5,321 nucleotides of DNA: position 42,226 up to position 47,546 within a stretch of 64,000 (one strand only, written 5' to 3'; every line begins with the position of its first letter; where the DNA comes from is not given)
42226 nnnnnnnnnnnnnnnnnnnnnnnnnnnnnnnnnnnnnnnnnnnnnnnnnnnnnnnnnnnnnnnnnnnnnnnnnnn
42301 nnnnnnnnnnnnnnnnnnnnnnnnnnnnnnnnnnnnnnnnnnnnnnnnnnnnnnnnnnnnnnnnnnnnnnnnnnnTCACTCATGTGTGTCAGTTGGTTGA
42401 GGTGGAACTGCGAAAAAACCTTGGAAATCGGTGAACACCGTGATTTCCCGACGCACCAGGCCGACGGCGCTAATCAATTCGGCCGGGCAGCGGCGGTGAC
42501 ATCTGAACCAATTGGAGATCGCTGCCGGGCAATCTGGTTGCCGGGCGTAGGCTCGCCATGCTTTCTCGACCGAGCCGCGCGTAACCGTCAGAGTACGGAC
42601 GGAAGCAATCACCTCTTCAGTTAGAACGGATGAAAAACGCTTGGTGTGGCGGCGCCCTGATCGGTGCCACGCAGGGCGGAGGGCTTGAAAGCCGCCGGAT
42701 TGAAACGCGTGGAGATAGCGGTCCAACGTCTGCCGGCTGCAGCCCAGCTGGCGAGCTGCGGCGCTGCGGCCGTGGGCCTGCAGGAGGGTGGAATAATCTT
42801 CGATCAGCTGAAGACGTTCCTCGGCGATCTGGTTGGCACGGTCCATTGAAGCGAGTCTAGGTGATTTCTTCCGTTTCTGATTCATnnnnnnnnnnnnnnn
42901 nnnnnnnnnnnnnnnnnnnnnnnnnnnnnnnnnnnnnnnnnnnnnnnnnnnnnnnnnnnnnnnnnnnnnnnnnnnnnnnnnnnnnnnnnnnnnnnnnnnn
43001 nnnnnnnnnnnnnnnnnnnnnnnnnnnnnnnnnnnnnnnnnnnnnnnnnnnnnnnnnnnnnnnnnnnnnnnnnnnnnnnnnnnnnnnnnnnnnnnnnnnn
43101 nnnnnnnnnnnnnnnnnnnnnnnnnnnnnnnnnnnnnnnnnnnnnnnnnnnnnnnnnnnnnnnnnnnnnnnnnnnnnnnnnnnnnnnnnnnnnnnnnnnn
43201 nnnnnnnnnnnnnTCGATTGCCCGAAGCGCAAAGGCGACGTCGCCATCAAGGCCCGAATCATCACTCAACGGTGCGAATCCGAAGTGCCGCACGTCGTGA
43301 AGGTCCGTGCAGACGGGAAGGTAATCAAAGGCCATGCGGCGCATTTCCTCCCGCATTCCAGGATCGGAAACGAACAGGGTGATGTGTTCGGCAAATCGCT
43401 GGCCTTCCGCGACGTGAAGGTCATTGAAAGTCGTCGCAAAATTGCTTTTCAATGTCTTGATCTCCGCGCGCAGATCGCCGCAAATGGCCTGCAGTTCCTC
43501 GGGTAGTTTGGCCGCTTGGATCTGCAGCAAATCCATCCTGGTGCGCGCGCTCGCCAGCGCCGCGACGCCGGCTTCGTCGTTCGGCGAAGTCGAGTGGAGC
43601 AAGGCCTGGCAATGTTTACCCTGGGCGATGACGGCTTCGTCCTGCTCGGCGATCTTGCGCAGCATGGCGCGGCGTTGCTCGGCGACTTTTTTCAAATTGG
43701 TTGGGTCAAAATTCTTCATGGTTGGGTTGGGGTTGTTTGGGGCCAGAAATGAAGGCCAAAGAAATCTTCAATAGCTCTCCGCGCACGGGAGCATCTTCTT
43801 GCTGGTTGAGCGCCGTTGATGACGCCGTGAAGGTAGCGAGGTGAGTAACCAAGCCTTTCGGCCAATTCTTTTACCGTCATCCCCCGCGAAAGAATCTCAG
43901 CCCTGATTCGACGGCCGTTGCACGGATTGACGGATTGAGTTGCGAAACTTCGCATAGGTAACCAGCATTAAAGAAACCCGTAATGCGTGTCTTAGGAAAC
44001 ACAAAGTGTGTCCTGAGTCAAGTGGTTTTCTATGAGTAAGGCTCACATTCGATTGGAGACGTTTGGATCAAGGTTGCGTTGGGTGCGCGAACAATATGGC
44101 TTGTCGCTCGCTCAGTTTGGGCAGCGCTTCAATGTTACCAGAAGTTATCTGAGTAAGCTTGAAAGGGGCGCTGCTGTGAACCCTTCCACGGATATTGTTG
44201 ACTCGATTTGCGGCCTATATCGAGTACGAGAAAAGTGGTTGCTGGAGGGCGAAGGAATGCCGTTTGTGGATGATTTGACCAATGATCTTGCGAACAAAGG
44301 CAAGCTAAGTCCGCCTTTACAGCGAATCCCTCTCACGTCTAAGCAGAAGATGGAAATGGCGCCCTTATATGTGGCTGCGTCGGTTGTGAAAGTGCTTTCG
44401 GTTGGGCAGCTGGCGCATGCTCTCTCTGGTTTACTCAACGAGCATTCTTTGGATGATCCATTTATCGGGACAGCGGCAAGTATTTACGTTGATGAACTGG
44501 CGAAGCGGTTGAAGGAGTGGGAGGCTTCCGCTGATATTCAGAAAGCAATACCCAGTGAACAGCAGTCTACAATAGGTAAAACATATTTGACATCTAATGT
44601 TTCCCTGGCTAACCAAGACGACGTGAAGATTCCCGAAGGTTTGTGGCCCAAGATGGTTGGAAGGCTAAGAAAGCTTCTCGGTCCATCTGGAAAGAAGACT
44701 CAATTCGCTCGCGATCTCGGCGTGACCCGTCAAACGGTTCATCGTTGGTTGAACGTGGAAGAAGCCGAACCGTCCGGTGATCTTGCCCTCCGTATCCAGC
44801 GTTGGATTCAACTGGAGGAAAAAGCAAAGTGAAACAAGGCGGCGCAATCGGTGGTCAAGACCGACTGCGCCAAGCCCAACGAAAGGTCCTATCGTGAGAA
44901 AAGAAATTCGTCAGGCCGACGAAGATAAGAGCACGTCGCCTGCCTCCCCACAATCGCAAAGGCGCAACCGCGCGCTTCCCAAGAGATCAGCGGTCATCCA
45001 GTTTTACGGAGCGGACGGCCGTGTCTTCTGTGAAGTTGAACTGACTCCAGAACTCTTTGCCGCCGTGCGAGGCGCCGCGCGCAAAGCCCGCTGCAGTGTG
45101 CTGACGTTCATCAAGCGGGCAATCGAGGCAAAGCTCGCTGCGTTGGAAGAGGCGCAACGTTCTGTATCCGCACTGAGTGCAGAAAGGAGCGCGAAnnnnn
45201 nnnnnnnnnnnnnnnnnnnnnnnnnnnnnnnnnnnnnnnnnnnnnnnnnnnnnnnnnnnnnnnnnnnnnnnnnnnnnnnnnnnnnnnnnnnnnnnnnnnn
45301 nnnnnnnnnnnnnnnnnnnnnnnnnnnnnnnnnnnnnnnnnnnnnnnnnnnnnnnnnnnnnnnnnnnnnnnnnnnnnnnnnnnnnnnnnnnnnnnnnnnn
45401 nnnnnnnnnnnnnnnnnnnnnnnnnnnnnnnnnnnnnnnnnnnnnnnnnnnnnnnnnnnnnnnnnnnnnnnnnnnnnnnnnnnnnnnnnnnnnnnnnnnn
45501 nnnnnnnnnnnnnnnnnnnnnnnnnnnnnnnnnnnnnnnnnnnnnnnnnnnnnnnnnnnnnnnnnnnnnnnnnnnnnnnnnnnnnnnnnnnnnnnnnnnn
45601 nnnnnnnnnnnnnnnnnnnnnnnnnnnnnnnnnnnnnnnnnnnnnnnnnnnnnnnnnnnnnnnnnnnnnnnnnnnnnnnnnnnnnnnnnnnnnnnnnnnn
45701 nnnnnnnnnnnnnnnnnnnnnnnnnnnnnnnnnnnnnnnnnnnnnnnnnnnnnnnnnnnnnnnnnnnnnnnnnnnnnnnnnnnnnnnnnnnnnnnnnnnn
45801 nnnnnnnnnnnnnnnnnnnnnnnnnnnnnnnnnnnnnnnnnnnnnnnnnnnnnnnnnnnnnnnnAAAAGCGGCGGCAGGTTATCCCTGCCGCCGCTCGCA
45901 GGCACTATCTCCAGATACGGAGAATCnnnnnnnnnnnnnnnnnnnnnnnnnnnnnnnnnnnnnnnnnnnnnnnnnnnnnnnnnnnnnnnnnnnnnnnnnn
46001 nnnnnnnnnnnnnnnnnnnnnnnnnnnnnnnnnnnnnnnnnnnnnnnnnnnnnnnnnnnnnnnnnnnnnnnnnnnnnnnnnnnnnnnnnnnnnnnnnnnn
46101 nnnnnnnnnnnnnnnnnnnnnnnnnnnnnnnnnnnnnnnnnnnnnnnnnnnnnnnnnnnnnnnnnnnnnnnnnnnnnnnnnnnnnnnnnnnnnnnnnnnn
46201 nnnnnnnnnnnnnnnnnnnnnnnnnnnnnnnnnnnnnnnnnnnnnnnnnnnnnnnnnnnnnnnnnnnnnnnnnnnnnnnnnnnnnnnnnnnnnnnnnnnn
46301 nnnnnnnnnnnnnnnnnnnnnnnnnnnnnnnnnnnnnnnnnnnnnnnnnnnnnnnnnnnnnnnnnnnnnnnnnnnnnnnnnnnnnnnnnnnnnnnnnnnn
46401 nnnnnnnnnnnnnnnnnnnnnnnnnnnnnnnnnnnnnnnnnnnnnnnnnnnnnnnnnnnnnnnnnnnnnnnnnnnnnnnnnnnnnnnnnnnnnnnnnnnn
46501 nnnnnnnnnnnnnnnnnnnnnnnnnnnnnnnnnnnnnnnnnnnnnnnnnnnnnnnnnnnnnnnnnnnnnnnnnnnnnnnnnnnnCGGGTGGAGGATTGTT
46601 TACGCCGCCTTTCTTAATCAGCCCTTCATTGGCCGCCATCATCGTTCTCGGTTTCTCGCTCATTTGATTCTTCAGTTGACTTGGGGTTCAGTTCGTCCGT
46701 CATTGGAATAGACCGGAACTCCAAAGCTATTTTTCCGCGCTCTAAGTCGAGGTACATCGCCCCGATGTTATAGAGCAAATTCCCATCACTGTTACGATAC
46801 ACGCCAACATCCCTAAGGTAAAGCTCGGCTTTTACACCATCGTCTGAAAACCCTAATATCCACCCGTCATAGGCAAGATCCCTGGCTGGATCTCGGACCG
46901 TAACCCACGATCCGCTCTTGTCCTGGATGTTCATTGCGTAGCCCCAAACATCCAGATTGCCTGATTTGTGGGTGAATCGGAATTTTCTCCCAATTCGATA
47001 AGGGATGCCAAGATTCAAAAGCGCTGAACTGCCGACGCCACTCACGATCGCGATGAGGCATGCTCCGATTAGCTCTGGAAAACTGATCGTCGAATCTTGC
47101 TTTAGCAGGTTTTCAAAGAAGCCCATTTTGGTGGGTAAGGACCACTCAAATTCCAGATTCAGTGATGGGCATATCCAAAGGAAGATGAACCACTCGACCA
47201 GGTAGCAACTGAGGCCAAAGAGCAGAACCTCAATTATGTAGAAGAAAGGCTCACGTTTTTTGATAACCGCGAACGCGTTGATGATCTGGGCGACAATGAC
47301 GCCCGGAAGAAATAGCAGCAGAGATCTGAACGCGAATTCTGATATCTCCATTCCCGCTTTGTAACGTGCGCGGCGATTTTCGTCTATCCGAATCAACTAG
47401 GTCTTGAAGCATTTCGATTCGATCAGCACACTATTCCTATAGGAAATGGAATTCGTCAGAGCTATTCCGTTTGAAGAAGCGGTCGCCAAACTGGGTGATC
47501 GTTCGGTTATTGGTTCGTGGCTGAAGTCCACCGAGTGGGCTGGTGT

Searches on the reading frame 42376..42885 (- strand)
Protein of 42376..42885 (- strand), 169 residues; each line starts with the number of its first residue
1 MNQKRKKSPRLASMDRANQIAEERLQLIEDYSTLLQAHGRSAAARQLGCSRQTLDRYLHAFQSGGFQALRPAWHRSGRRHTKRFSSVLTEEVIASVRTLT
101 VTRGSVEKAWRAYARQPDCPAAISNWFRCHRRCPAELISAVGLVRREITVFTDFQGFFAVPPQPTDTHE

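Call 9: search_protein_families(library=pfam, proteins=[window:42376-42885:-], max_evalue=0.001)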
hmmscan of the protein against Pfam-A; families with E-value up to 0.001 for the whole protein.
window:42376-42885:- (169 aa): 5 families
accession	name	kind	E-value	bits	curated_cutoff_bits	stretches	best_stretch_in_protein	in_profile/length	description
PF13551.12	HTH_29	-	6.6e-10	39.4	28.1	1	35-85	9-59/64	Winged helix-turn helix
PF13518.12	HTH_28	-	1.4e-08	35.1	25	1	24-77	2-49/52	Helix-turn-helix domain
PF13384.12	HTH_23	-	3.7e-07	30.2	24.6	1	23-69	6-49/50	Homeodomain-like domain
PF13565.12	HTH_32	-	0.00035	21.5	33.7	1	53-100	1-41/73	Homeodomain-like domain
PF13542.12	HTH_Tnp_ISL3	-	0.0005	19.9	27.4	0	34-60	23-49/51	Helix-turn-helix domain of transposase family ISL3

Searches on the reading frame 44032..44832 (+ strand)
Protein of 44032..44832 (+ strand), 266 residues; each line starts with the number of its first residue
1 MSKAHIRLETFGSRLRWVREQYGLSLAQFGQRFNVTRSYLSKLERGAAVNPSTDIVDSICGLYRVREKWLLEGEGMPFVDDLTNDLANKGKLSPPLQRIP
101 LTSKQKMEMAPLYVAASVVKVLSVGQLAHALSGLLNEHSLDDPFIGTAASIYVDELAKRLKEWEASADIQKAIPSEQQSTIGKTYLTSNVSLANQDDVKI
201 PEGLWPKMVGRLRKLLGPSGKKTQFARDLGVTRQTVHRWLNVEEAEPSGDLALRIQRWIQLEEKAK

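Call 9: search_protein_families(library=pfam, proteins=[window:44032-44832:+], max_evalue=0.001)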
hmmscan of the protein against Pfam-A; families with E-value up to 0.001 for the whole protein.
window:44032-44832:+ (266 aa): 7 families
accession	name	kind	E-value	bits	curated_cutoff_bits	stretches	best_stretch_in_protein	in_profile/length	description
PF01381.28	HTH_3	-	2.7e-16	59.8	23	1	15-70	1-55/55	Helix-turn-helix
PF13560.12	HTH_31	-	1.4e-15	57.8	27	1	11-65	2-56/64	Helix-turn-helix domain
PF12844.13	HTH_19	-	1.8e-08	34.6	30.2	1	12-75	1-63/64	Helix-turn-helix domain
PF13443.12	HTH_26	-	2.2e-06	28.3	22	0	221-243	12-34/63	Cro/C1-type HTH DNA-binding domain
PF04218.19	CENP-B_N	-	0.00056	19.9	21.2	0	222-244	25-47/53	CENP-B N-terminal DNA-binding domain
PF13413.12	HTH_25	-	0.00075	19.7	24.6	0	14-46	1-33/62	Helix-turn-helix domain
PF15943.11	YdaS_toxin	-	0.00094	19.4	30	0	220-243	9-32/65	Bacterial toxin YdaS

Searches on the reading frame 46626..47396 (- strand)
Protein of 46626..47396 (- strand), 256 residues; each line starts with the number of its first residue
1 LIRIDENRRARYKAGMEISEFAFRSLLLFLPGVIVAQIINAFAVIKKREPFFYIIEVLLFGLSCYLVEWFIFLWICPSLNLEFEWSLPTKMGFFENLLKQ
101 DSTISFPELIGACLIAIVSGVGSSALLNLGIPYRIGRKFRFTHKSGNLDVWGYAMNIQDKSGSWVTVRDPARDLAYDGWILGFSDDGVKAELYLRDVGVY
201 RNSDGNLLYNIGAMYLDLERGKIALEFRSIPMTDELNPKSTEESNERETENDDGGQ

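Call 9: search_protein_families(library=pfam, proteins=[window:46626-47396:-], max_evalue=0.001)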
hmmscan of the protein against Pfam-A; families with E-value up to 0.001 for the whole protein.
window:46626-47396:- (256 aa): 1 family
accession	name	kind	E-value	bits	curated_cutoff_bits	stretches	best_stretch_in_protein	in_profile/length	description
PF19865.4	DUF6338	-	6.2e-05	23.1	26.5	1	26-194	12-165/205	Family of unknown function (DUF6338)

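Call 65: search_protein_families(library=padloc, proteins=[window:46626-47396:-], max_evalue=0.001)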
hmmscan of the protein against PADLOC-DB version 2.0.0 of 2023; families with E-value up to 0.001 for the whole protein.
window:46626-47396:- (256 aa): 0 families
